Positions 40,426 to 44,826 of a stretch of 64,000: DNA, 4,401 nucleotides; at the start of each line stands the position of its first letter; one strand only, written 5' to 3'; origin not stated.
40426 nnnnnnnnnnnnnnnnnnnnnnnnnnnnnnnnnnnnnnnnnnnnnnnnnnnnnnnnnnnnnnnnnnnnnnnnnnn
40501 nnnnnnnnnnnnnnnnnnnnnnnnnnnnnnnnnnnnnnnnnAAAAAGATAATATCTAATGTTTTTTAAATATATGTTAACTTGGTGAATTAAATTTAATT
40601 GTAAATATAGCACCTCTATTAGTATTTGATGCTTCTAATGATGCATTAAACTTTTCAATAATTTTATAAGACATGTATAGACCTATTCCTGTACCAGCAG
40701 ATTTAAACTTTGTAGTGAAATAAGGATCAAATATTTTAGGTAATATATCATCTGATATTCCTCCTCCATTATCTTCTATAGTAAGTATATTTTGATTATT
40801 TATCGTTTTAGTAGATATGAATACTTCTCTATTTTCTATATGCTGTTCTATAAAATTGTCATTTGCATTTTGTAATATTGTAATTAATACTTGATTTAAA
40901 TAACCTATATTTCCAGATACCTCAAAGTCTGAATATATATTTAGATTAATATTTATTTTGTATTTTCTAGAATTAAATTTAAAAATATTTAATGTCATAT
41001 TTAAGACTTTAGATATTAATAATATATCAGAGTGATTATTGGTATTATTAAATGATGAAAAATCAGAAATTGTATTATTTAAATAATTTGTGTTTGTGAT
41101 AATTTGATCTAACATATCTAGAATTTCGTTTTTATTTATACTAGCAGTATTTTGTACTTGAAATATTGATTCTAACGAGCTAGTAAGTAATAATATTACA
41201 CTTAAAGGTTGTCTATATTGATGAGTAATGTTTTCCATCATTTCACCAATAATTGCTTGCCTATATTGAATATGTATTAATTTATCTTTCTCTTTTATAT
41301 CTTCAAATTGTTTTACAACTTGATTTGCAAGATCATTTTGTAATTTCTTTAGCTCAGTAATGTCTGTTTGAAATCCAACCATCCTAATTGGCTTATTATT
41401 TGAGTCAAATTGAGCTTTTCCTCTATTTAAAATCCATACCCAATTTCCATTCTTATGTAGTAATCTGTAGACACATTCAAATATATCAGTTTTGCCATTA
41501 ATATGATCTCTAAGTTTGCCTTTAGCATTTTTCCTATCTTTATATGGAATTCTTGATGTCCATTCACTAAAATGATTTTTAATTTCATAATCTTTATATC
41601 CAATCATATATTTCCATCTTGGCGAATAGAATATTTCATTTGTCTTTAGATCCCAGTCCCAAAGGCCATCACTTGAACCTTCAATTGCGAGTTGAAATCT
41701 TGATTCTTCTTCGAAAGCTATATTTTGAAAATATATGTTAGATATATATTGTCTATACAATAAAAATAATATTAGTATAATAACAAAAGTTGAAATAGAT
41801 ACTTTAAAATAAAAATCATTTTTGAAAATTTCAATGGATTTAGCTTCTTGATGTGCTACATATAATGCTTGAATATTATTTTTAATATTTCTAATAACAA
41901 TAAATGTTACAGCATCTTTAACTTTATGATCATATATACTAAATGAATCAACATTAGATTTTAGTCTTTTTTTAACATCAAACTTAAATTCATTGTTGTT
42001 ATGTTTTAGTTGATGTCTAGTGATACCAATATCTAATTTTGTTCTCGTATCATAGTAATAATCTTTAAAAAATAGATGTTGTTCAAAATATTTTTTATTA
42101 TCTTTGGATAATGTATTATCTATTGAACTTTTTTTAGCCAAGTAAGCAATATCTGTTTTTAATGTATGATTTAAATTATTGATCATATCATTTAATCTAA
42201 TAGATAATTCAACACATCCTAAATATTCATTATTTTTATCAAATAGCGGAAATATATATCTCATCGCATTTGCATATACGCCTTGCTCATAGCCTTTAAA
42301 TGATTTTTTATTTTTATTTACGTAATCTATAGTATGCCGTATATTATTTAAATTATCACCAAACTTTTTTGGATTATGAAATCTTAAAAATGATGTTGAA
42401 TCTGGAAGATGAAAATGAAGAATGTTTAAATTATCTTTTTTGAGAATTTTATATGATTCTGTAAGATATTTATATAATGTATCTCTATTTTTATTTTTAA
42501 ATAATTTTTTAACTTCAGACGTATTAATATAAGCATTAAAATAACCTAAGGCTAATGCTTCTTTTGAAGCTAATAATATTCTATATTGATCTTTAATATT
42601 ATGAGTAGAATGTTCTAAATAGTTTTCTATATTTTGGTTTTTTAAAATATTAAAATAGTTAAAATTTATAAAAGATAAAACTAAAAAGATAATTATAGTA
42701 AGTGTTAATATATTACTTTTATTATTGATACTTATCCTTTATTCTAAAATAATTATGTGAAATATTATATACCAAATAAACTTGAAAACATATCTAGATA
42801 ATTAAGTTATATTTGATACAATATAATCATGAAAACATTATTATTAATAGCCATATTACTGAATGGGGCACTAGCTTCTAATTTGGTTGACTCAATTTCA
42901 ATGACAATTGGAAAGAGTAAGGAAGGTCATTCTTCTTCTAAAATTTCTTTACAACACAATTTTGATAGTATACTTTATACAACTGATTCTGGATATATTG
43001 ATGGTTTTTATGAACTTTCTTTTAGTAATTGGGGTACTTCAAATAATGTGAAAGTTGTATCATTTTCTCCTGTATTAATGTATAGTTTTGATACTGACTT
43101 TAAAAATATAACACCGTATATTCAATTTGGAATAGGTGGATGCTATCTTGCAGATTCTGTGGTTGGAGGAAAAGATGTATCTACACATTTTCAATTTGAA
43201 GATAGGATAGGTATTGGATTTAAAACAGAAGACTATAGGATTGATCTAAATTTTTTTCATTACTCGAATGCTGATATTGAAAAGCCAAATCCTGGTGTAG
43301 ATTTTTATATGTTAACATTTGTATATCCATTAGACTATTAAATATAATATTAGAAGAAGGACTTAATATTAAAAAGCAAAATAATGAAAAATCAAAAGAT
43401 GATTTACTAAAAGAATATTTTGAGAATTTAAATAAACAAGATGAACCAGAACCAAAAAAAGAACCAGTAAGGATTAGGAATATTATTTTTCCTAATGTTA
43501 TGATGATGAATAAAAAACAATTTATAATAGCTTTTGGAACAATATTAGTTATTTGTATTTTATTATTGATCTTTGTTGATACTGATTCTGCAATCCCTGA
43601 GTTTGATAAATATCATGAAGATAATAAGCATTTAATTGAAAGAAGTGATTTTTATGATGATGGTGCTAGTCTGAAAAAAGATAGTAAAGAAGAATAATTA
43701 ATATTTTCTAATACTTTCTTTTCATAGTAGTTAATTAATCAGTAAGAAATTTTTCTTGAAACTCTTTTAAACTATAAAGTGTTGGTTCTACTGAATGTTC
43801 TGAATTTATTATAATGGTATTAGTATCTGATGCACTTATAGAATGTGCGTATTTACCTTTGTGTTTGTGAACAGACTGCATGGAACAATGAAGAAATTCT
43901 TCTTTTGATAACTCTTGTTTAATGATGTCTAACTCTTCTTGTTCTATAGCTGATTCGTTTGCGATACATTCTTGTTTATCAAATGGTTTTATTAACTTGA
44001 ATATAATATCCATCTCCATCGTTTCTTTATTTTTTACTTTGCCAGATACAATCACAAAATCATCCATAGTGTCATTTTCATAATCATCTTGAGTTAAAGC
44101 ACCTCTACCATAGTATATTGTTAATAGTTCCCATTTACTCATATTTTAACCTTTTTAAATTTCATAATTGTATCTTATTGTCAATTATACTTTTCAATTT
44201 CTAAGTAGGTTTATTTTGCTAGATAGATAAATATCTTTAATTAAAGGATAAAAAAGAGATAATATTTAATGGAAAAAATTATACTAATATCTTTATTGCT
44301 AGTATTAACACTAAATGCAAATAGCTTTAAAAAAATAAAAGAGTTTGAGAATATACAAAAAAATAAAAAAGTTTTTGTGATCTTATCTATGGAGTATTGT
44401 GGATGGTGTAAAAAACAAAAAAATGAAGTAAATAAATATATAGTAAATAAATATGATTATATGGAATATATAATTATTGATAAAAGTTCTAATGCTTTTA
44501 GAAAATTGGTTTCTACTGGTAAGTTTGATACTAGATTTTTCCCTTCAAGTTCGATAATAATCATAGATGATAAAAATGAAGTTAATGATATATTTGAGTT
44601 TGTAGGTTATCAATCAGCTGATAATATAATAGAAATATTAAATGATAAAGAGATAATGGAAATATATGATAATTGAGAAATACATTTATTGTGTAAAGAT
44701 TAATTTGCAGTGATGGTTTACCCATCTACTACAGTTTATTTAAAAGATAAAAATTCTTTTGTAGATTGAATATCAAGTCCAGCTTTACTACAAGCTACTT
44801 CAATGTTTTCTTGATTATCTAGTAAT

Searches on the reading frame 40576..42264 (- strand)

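Call 3: search_protein_families(library=pfam, proteins=[window:40576-42264:-], max_evalue=1)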
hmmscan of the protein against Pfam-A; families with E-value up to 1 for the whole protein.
window:40576-42264:- (562 aa): 4 families
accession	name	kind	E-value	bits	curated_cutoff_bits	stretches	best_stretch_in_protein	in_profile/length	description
PF08447.18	PAS_3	-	2e-19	70.1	25.6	1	211-298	2-88/89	PAS fold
PF02518.31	HATPase_c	-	1.9e-17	64.2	26.4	1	460-559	6-108/111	Histidine kinase-, DNA gyrase B-, and HSP90-like ATPase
PF00512.31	HisKA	-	2.5e-05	24.7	26.9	1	340-403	3-58/66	His Kinase A (phospho-acceptor) domain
PF13426.13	PAS_9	-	0.011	16.5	27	1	211-304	14-103/103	PAS domain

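Call 4: search_protein_families(library=ncbifam, proteins=[window:40576-42264:-], max_evalue=1)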
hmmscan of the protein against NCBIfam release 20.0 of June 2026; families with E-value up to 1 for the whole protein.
window:40576-42264:- (562 aa): 59 families (the best 25 are shown)
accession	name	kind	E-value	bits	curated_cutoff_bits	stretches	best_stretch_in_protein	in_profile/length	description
NF041777.1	sens_FixL_Rhizob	equivalog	8.6e-27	93.9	850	2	326-556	250-477/485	sensor protein FixL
NF008468.0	PRK11360.1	equivalog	9.4e-26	90.3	646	1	319-558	373-606/616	two-component system sensor histidine kinase AtoS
NF052573.1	HisKinEspAMyxo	equivalog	1.8e-23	82.5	1400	2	330-558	375-609/755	serine histidine kinase EspA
NF038348.1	T2SS_HK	subfamily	4.8e-21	74.8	450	1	378-558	394-571/574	histidine kinase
NF052574.1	HisKinEspCMyxo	equivalog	6.4e-20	70.9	1200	1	262-556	358-633/785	serine histidine kinase EspC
NF007688.0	PRK10364.1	equivalog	1.1e-18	67.3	479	1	335-557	236-448/460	two-component system sensor histidine kinase ZraS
NF047497.1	HK_LIC_12097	equivalog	6.4e-18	64.6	500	1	313-558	121-364/367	LIC_12097 family sensor histidine kinase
NF047794.1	HisKinPtgB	equivalog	1.1e-17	63.6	1000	1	323-559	427-654/656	two-component system sensor histidine kinase PgtB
NF040750.1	tetrathio_HK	equivalog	1e-16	60.6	750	1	314-548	313-541/555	tetrathionate respiration histidine kinase TtrS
TIGR02966.1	phoR_proteo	equivalog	1.1e-15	57.5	334.2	1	319-558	100-333/333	phosphate regulon sensor histidine kinase PhoR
TIGR02916.1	PEP_his_kin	equivalog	1.1e-15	57.3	300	1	381-556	510-676/679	XrtA/PEP-CTERM system histidine kinase PrsK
NF008312.0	PRK11100.1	equivalog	1.2e-15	57.3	356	1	336-559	253-473/477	two-component system sensor histidine kinase CreC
NF007298.0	PRK09776.1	equivalog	1.5e-15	56.2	1135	1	188-312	429-550/1111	diguanylate cyclase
NF041945.1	LuxN_Vibrio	equivalog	4.7e-14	51.5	1550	1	342-546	465-666/839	quorum-sensing autoinducer 1 sensor kinase/phosphatase LuxN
NF010411.0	PRK13837.1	equivalog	1.3e-13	49.9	647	1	445-558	550-673/828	two-component system VirA-like sensor kinase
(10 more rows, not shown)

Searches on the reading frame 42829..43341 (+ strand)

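Call 85: search_protein_families(library=pfam, proteins=[window:42829-43341:+], max_evalue=0.001)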
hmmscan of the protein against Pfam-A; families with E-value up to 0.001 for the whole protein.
window:42829-43341:+ (170 aa): 1 family
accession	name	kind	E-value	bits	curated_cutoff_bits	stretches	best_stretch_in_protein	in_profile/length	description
PF09411.16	PagL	-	3.2e-28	99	23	1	40-166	6-135/136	Lipid A 3-O-deacylase (PagL)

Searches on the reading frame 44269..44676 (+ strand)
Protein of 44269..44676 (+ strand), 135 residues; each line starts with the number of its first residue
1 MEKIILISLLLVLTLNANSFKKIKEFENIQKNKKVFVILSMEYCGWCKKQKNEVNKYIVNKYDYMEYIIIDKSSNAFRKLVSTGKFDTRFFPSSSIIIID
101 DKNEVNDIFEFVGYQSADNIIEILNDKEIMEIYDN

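Call 85: search_protein_families(library=pfam, proteins=[window:44269-44676:+], max_evalue=0.001)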
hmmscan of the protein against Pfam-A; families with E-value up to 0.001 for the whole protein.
window:44269-44676:+ (135 aa): 1 family
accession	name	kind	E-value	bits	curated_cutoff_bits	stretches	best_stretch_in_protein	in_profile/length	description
PF13098.12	Thioredoxin_2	-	2.2e-06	28.4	27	1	30-124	3-104/104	Thioredoxin-like domain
